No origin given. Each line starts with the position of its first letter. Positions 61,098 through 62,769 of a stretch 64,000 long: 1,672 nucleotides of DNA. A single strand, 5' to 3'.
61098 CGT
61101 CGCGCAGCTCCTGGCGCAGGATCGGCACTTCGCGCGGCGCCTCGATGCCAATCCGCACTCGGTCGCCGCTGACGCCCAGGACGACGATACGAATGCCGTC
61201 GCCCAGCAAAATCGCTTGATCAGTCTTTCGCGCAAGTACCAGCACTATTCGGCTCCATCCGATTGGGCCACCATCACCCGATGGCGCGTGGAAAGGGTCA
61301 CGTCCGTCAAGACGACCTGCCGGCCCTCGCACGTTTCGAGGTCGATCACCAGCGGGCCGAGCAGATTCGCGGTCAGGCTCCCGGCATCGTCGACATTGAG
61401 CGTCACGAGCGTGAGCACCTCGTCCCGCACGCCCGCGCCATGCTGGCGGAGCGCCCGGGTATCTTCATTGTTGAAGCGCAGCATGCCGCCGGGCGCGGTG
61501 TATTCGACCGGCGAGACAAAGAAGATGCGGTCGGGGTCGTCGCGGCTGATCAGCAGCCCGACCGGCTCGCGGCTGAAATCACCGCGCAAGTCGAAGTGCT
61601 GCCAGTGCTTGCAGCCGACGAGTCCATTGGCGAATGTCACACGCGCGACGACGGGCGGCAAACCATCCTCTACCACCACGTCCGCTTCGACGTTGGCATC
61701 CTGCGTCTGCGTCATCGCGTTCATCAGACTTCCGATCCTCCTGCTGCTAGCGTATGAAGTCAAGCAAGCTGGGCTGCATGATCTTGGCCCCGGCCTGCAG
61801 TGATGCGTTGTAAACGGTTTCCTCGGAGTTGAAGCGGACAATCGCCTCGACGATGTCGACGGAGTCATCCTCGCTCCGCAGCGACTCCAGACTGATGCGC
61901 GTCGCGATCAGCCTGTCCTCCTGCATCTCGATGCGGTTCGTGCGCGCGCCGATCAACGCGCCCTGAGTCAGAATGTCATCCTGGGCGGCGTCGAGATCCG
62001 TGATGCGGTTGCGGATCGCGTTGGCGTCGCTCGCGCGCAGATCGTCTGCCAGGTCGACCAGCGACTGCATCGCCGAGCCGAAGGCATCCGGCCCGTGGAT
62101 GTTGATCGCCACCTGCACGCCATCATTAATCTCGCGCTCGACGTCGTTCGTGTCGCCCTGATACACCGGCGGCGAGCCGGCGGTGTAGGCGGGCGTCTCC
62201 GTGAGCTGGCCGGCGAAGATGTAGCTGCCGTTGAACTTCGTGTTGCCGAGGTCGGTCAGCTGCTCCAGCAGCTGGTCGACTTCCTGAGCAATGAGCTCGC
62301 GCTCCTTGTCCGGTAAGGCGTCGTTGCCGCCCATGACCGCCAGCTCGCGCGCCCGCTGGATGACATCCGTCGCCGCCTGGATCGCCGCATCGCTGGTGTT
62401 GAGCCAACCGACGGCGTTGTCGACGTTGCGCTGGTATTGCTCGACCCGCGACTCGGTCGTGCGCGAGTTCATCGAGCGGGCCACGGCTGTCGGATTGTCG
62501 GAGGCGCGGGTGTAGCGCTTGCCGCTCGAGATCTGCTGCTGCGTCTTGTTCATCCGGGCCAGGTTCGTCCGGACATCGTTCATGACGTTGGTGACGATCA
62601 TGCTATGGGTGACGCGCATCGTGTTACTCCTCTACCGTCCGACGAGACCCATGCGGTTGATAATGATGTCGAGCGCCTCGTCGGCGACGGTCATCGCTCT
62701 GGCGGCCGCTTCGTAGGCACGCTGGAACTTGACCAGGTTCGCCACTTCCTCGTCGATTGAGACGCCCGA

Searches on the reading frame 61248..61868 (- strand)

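Call 63: search_protein_families(library=pfam, max_evalue=0.00001, proteins=[window:61248-61868:-])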
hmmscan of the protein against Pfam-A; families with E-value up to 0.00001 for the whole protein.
window:61248-61868:- (207 aa): 1 family
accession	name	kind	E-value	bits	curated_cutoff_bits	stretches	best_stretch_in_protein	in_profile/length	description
PF02623.20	FliW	-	1.3e-14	54.5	25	1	78-197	2-121/122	FliW protein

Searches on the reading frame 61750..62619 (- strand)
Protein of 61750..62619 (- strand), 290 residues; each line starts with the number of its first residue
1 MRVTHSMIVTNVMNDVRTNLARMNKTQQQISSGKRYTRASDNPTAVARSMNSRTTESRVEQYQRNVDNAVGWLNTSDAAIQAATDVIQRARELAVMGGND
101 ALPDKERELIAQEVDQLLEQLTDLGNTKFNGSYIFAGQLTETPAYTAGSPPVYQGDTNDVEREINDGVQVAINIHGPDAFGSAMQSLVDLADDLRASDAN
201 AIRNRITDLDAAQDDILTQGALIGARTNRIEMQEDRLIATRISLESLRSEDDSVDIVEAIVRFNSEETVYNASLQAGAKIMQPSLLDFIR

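Call 63: search_protein_families(library=pfam, max_evalue=0.00001, proteins=[window:61750-62619:-])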
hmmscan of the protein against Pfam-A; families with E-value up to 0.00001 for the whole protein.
window:61750-62619:- (290 aa): 2 families
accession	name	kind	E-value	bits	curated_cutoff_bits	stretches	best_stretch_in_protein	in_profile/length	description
PF00669.25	Flagellin_N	-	1.6e-24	87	26.6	1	5-138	3-137/139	Bacterial flagellin N-terminal helical region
PF00700.27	Flagellin_C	-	1.8e-06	28.6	23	0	208-288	3-85/86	Bacterial flagellin C-terminal helical region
